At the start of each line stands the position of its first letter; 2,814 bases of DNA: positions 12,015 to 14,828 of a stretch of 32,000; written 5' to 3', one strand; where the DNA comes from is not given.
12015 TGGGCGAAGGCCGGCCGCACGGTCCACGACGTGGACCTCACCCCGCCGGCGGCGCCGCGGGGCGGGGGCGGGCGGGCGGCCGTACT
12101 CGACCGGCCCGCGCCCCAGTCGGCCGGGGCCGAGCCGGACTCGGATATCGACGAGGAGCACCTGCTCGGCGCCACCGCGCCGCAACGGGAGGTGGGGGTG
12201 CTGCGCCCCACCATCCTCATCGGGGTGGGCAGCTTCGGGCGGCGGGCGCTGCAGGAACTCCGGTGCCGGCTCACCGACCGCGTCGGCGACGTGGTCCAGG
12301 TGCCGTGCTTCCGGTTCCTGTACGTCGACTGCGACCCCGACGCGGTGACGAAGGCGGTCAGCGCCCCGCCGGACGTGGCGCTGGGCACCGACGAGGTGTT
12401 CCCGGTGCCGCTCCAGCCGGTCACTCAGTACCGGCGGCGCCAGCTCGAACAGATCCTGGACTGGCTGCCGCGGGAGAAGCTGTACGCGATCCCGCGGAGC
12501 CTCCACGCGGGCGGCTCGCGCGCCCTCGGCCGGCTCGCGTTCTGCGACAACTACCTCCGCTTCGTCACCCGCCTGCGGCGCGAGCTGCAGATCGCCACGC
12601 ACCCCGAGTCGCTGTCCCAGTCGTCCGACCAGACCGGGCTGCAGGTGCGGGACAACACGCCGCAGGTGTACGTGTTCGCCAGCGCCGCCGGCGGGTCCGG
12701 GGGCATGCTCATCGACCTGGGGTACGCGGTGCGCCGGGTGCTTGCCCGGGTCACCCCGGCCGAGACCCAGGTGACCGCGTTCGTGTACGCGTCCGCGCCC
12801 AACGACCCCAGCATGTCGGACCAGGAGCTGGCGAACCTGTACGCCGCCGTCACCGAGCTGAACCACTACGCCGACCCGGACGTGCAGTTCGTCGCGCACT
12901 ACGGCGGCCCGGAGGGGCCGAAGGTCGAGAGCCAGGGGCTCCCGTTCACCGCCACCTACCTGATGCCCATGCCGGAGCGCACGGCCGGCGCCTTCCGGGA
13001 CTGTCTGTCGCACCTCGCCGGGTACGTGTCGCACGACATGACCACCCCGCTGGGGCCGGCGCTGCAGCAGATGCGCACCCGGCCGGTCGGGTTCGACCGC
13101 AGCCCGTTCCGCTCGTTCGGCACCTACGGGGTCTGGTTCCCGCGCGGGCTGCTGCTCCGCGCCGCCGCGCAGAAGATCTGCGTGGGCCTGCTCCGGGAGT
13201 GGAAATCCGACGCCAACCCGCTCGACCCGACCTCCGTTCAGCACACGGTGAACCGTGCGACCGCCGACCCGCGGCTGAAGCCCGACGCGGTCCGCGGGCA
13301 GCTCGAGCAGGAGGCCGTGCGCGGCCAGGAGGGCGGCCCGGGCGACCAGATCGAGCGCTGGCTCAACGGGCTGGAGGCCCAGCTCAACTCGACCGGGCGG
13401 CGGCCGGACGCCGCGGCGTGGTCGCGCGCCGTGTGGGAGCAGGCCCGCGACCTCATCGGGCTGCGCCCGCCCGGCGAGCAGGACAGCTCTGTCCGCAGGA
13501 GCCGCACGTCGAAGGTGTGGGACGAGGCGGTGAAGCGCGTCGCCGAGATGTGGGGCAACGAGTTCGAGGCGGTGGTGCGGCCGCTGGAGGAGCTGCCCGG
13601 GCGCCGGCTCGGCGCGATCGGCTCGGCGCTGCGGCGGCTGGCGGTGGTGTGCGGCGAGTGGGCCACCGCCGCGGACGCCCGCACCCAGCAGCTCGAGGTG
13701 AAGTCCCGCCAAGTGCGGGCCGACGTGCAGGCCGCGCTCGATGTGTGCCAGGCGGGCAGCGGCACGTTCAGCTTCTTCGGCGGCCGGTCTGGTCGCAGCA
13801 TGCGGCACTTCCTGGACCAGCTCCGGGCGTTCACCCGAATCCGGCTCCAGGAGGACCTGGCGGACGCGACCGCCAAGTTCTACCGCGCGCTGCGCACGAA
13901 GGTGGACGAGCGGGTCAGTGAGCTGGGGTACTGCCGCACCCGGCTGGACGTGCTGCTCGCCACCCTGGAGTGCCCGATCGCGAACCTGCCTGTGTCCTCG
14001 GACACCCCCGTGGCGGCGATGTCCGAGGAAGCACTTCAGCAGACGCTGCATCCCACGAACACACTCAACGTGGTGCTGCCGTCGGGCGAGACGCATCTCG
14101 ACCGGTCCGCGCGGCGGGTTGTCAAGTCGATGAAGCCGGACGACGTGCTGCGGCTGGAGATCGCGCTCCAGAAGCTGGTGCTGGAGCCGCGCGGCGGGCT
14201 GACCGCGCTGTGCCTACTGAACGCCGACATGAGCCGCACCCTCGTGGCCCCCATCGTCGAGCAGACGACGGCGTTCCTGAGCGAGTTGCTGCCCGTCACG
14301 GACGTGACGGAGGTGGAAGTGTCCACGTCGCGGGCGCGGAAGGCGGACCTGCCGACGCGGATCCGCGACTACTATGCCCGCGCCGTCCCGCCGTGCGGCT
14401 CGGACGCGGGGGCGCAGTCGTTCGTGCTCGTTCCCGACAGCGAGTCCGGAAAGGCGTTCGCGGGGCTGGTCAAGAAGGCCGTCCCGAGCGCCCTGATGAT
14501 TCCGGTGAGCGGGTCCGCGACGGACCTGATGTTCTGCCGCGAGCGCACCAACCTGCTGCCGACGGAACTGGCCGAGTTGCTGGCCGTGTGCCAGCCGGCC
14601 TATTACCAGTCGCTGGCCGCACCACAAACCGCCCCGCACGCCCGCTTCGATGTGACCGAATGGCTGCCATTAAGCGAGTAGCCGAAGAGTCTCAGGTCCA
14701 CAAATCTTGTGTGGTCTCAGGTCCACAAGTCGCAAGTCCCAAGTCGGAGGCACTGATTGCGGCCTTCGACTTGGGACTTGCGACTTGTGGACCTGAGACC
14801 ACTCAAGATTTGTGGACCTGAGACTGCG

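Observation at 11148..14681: Complete Ser/Thr kinase hard-wired to a tubulin/FtsZ-like GTPase module in one 1177-aa protein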

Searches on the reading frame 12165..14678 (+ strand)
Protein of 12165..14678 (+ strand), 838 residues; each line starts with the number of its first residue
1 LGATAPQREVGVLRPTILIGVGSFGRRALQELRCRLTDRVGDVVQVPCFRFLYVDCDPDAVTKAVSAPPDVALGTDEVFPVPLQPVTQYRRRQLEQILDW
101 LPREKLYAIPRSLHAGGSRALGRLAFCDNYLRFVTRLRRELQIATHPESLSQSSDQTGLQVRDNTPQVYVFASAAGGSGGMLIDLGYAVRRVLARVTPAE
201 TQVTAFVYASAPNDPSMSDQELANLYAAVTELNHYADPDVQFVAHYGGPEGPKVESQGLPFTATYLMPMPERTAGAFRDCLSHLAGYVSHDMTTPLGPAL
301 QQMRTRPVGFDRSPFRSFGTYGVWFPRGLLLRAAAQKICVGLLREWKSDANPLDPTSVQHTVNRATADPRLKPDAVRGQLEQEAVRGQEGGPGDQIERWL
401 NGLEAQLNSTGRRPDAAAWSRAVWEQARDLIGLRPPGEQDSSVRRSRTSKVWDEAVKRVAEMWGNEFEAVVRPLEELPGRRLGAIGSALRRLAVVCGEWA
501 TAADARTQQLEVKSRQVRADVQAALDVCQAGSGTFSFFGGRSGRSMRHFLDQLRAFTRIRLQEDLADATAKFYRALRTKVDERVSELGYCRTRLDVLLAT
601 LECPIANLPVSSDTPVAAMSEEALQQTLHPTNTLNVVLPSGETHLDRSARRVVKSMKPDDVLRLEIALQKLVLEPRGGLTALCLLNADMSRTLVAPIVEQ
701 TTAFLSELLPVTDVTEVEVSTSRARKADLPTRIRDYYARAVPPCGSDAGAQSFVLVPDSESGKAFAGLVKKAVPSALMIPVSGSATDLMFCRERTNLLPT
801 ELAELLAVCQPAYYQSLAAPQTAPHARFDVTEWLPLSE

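Call 11: find_homologous_proteins(query=window:12165-14678:+, max_evalue=0.00001)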
Query window:12165-14678:+ (838 aa): 964 proteins with E <= 0.00001 among 8000 candidates; the best 120 are listed.
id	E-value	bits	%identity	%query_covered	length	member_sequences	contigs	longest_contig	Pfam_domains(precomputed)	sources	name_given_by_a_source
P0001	0.0e+0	1889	100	100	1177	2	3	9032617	PF07714.24,PF00069.32,PF13809.13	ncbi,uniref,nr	ncbi:Tubulin-like protein [Gemmata obscuriglobus]|uniref:Protein kinase domain-containing protein n=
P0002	0.0e+0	1760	92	100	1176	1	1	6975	PF07714.24,PF00069.32,PF13809.13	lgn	-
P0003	0.0e+0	1679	87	100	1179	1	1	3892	PF07714.24,PF00069.32,PF13809.13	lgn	-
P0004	0.0e+0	1665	87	100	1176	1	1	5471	PF07714.24,PF00069.32,PF13809.13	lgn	-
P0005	0.0e+0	1568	82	100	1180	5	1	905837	PF07714.24,PF00069.32,PF13809.13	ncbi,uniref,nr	ncbi:protein kinase [Gemmata sp. G18]|uniref:Protein kinase n=1 Tax=Gemmata palustris TaxID=2822762 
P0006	0.0e+0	1557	81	100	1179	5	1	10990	PF07714.24,PF00069.32,PF13809.13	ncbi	-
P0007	0.0e+0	1555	79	100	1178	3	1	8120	PF07714.24,PF00069.32,PF13809.13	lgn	-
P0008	0.0e+0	1543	79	100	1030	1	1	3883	PF07714.24,PF00069.32,PF13809.13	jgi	jgi:hypothetical protein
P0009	0.0e+0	1543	80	100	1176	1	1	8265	PF07714.24,PF00069.32,PF13809.13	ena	-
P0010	0.0e+0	1538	80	100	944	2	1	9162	PF13809.13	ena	-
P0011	0.0e+0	1528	79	100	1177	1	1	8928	PF07714.24,PF00069.32,PF13809.13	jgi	jgi:eukaryotic-like serine/threonine-protein kinase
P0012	0.0e+0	1526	78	100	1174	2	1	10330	PF07714.24,PF00069.32,PF13809.13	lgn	-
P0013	0.0e+0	1520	79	100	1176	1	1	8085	PF07714.24,PF00069.32,PF13809.13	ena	-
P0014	0.0e+0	1520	78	100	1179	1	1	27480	PF07714.24,PF00069.32,PF13809.13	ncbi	-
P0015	0.0e+0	1518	78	100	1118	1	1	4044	PF07714.24,PF00069.32,PF13809.13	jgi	jgi:hypothetical protein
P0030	0.0e+0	1447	74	100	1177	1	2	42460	PF07714.24,PF00069.32,PF13809.13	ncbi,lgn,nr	ncbi:MAG: tubulin-like doman-containing protein [Gemmataceae bacterium]|nr:protein kinase [Gemmata s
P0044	0.0e+0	1389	73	100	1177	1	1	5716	PF07714.24,PF00069.32,PF13809.13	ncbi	-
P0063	0.0e+0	1362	71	100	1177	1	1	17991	PF07714.24,PF00069.32,PF13809.13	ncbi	-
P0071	0.0e+0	1347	71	100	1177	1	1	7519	PF07714.24,PF00069.32,PF13809.13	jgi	jgi:serine/threonine protein kinase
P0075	0.0e+0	1343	70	100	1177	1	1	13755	PF07714.24,PF00069.32,PF13809.13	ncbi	-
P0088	0.0e+0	1315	68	100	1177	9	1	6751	PF07714.24,PF00069.32,PF13809.13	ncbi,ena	-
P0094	0.0e+0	1305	67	100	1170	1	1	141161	PF07714.24,PF00069.32,PF13809.13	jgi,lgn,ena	-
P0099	0.0e+0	1296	67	100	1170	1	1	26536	PF07714.24,PF00069.32,PF13809.13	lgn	-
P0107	0.0e+0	1265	65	100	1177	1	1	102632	PF07714.24,PF00069.32,PF13809.13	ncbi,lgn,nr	ncbi:MAG: protein kinase [Planctomycetes bacterium]|nr:protein kinase [Planctomycetota bacterium]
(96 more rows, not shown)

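Call 29: search_solved_structures(query=window:12165-14678:+, max_evalue=10, show_alignments=2)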
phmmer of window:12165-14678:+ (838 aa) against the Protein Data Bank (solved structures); distinct sequences matched with E-value up to 10: 0.

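Call 35: search_protein_representatives(protein=window:12165-14678:+)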
Query: 838 residues. Proteins with E-value up to 0.001 (for the whole library): 2387; up to 1e-10: 1267; up to 1e-30: 528. The best 150 are listed.
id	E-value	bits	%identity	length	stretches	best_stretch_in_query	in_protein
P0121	1.1e-270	916.9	52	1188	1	8-838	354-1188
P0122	1.1e-251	854.1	64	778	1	1-581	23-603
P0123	2.7e-230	783.4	72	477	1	362-838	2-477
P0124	8.1e-227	771.9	45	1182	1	1-836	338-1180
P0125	2.2e-226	770.4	44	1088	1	1-836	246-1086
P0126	1.4e-209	714.8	44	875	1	1-837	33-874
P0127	2.6e-207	707.4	42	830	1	21-836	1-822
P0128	1.7e-204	698.0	45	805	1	42-834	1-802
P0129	2.4e-204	697.5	40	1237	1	8-836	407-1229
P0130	1.1e-199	682.1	42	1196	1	4-836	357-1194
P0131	2.7e-195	667.6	45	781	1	69-836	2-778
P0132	1.0e-192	659.1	41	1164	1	2-836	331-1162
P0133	5.0e-185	633.6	43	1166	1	5-836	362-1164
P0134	3.4e-184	630.9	41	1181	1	5-837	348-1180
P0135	6.1e-184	630.0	42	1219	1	1-837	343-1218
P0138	2.2e-155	535.6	37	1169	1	8-837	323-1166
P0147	1.5e-124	433.6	32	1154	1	11-837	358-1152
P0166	2.4e-76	274.2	29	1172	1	9-833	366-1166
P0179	8.0e-67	242.7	27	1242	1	6-836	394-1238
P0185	5.1e-66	240.0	30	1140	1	10-833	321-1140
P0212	5.5e-61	223.4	30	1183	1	10-835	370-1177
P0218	1.2e-59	218.9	27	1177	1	8-835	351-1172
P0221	4.6e-59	217.0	25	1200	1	7-836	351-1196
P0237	5.3e-57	210.2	29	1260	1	8-835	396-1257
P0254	7.2e-55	203.1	29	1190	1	5-838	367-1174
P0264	2.1e-53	198.3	29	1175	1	10-835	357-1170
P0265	2.1e-53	198.3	29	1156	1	12-816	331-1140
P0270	1.2e-52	195.8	28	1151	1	10-830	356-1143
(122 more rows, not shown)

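Call 51: list_cluster_members(proteins=[P0121, P0124, P0129, P0138, P0147, P0166, P0179, P0221, P0185, P0270])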
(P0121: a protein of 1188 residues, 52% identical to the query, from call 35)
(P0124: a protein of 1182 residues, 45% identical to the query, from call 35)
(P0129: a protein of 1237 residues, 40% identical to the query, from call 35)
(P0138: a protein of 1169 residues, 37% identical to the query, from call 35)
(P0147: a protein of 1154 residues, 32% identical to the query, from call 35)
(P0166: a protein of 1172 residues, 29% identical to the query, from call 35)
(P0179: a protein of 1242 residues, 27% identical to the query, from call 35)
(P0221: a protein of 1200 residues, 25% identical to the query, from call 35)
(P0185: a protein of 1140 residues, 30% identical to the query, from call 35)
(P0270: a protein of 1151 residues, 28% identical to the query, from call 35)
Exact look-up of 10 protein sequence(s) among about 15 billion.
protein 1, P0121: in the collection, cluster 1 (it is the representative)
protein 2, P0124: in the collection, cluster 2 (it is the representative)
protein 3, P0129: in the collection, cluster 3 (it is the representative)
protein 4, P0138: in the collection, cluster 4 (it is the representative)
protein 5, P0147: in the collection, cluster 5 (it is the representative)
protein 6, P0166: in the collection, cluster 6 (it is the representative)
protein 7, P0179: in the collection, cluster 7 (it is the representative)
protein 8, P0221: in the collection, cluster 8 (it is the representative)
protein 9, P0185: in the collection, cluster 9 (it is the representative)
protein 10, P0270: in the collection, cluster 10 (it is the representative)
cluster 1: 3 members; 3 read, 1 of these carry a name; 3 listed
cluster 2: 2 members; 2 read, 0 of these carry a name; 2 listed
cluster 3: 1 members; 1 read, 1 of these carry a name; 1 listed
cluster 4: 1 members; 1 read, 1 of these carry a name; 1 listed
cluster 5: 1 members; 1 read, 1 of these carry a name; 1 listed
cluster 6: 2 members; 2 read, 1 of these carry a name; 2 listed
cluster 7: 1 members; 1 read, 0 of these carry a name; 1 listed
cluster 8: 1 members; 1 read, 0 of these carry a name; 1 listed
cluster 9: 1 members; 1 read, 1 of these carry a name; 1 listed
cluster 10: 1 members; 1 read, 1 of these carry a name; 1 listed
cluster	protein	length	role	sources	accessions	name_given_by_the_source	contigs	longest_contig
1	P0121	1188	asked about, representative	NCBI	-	-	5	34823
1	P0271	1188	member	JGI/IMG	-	serine/threonine protein kinase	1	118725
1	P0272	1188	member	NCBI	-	-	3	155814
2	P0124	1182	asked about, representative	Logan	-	-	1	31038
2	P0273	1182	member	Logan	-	-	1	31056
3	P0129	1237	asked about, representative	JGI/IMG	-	serine/threonine protein kinase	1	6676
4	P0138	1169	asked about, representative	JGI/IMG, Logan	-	hypothetical protein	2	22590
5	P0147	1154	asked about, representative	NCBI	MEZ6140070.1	MAG: tubulin-like doman-containing protein [Zavarzinella sp.]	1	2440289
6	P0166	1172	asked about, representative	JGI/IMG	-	serine/threonine protein kinase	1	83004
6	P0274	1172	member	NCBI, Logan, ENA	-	-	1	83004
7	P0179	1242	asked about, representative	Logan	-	-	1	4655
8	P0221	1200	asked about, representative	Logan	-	-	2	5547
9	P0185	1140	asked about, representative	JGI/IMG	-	hypothetical protein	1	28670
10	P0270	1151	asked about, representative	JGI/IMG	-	serine/threonine protein kinase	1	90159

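Call 65: find_encoding_contigs(protein=P0001, flank=10000, max_places=3)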
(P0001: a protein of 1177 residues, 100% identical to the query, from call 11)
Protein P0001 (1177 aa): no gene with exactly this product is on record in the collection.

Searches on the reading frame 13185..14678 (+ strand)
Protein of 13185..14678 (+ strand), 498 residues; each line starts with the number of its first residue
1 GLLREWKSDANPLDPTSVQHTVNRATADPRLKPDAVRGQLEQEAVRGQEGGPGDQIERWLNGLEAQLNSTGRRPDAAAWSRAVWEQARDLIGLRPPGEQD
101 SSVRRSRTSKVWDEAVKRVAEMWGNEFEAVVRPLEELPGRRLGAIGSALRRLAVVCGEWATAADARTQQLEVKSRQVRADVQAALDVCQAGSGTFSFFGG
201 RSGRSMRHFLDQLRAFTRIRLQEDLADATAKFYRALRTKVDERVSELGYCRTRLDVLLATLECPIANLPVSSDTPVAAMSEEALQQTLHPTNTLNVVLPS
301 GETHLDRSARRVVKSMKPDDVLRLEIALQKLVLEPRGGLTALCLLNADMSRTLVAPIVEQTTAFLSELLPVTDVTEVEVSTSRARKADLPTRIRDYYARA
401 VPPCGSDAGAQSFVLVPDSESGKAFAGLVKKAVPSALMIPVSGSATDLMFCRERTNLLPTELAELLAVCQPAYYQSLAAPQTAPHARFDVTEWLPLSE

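Call 41: predict_structure(alignment_id=A2)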
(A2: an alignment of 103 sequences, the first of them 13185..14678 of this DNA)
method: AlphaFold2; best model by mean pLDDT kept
length: 498 residues; sequences in the alignment: 103
mean_pLDDT: 81.1   pTM: 0.66
mean pLDDT of the five models: 81.1, 79.8, 79.5, 77.8, 77.1
residues with pLDDT >= 90: 224; 70-90: 169; 50-70: 58; < 50: 47
segments of 3 or more residues with pLDDT < 50: 99-102, 193-200, 273-299, 493-498
pLDDT, mean of each block of 10 residues (from residue 1): 91 93 96 95 84 92 87 81 90 63 72 95 96 93 96 97 94 93 90 50 84 94 94 97 95 92 62 44 41 42 61 79 91 92 89 89 75 73 80 85 75 85 89 90 66 78 80 72 58 46
secondary structure, 60 per line:
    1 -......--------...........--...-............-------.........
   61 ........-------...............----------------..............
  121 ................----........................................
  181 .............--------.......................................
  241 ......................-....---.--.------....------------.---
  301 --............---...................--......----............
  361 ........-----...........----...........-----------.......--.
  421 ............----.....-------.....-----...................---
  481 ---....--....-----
elements in order: H2-7 H16-26 H33-44 H52-68 H76-90 H107-136 H141-193 H202-262 H264-267 H281-284 H304-314 H318-336 H339-344 H349-368 H374-384 H389-399 E411-417 H420-432 E437-441 E449-453 H459-477 H484-487 H490-493

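Call 45: fold_search(model_id=the predicted structure, library=pdb)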
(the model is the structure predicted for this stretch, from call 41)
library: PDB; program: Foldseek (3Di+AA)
matches with E <= 10: 416; with E <= 0.001: 0
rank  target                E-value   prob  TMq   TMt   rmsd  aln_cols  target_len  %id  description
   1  6r1j_J                1.7e-02  0.75  0.12  0.18  35.2       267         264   11  Structure of the soluble AhlC triple head mutant of the tripartite alpha-pore forming toxin, AHL, from Aeromonas hydro (released 2019-07-10)
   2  6r1j_D                3.0e-02  0.72  0.12  0.20  32.6       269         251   10  Structure of the soluble AhlC triple head mutant of the tripartite alpha-pore forming toxin, AHL, from Aeromonas hydro (released 2019-07-10)
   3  6h2f_D                4.8e-02  0.66  0.18  0.24  33.7       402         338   12  Structure of the pre-pore AhlB of the tripartite alpha-pore forming toxin, AHL, from Aeromonas hydrophila. (released 2019-07-10)
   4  6h2e_Q                4.8e-02  0.57  0.11  0.19  33.9       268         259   10  Structure of the soluble AhlC of the tripartite alpha-pore forming toxin, AHL, from Aeromonas hydrophila. (released 2019-07-10)
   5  6grj_D                7.5e-02  0.28  0.11  0.16  30.5       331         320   12  Structure of the AhlB pore of the tripartite alpha-pore forming toxin, AHL, from Aeromonas hydrophila. (released 2019-07-03)
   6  3szr                  7.5e-02  0.20  0.10  0.10  21.4       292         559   13  Crystal structure of modified nucleotide-free human MxA (released 2011-10-12)
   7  6h2f_F                8.6e-02  0.41  0.14  0.19  34.1       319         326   13  Structure of the pre-pore AhlB of the tripartite alpha-pore forming toxin, AHL, from Aeromonas hydrophila. (released 2019-07-10)
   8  6h2f_B                1.0e-01  0.41  0.17  0.23  33.9       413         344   11  Structure of the pre-pore AhlB of the tripartite alpha-pore forming toxin, AHL, from Aeromonas hydrophila. (released 2019-07-10)
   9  6grj_I                1.1e-01  0.25  0.12  0.16  31.6       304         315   14  Structure of the AhlB pore of the tripartite alpha-pore forming toxin, AHL, from Aeromonas hydrophila. (released 2019-07-03)
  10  6h2e_P                1.1e-01  0.38  0.12  0.20  31.0       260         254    9  Structure of the soluble AhlC of the tripartite alpha-pore forming toxin, AHL, from Aeromonas hydrophila. (released 2019-07-10)
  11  6grj_F                1.1e-01  0.25  0.12  0.16  31.6       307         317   14  Structure of the AhlB pore of the tripartite alpha-pore forming toxin, AHL, from Aeromonas hydrophila. (released 2019-07-03)
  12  7a0g_FFF              1.2e-01  0.44  0.14  0.20  33.2       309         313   13  Structure of the SmhB pore of the tripartite alpha-pore forming toxin, Smh, from Serratia marcescens. (released 2021-03-31)
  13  7a0g_BBB              1.4e-01  0.51  0.15  0.22  33.3       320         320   12  Structure of the SmhB pore of the tripartite alpha-pore forming toxin, Smh, from Serratia marcescens. (released 2021-03-31)
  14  7a0g_III              1.4e-01  0.30  0.12  0.17  29.8       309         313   12  Structure of the SmhB pore of the tripartite alpha-pore forming toxin, Smh, from Serratia marcescens. (released 2021-03-31)
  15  6grj_B                1.4e-01  0.23  0.12  0.16  31.6       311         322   14  Structure of the AhlB pore of the tripartite alpha-pore forming toxin, AHL, from Aeromonas hydrophila. (released 2019-07-03)
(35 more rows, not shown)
